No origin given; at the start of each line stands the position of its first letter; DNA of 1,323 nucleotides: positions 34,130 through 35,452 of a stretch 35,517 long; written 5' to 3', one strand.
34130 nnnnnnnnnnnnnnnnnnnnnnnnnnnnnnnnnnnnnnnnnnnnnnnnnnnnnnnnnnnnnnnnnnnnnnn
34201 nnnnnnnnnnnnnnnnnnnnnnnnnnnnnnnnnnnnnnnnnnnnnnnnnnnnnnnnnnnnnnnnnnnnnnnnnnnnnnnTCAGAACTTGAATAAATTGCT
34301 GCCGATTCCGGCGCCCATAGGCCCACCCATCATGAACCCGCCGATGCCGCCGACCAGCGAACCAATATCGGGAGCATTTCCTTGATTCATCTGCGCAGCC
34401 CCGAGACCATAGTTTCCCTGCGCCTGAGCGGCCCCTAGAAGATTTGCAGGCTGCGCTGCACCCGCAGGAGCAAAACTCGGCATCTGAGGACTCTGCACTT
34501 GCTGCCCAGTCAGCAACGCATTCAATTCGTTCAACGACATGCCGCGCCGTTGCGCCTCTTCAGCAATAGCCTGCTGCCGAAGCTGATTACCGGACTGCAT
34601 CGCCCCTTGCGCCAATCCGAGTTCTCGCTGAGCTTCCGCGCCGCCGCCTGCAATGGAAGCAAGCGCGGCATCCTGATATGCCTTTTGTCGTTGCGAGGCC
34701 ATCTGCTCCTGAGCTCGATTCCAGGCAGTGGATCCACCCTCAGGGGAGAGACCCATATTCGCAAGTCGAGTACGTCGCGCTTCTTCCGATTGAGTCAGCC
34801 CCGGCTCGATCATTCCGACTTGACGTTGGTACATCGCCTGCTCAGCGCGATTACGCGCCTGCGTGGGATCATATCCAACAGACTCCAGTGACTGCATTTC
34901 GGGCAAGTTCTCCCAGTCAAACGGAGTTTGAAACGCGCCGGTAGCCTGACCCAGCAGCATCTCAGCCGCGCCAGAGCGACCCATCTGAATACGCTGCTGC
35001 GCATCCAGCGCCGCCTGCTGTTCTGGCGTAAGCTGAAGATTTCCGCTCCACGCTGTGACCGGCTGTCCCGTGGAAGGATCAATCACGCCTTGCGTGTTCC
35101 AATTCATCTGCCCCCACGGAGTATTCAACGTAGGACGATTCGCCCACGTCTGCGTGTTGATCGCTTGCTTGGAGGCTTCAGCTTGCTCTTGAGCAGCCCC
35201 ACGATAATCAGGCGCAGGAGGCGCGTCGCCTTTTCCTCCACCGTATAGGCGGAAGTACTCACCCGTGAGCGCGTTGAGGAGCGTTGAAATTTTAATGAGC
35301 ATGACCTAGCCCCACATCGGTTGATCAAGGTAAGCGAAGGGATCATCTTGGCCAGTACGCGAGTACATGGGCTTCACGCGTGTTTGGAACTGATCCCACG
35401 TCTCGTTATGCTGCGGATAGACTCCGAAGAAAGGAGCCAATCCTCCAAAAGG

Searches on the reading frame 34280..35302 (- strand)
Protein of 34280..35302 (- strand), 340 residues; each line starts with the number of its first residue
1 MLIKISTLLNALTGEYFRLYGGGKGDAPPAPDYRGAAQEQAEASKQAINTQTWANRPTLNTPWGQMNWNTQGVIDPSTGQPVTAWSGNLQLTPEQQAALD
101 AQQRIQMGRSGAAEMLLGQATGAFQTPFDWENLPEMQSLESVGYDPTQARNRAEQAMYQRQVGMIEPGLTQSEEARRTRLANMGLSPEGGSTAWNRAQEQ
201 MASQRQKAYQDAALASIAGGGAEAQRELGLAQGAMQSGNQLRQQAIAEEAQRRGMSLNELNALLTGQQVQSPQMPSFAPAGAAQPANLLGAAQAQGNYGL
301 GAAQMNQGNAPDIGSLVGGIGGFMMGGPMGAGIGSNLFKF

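Call 19: search_protein_families(library=phrogs, proteins=[window:34280-35302:-], max_evalue=0.001)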
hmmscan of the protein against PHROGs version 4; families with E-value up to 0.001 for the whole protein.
window:34280-35302:- (340 aa): 1 family
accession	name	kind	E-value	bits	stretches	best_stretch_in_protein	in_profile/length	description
phrog_6121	-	head and packaging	2.7e-34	120.3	1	24-324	7-318/392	virion structural protein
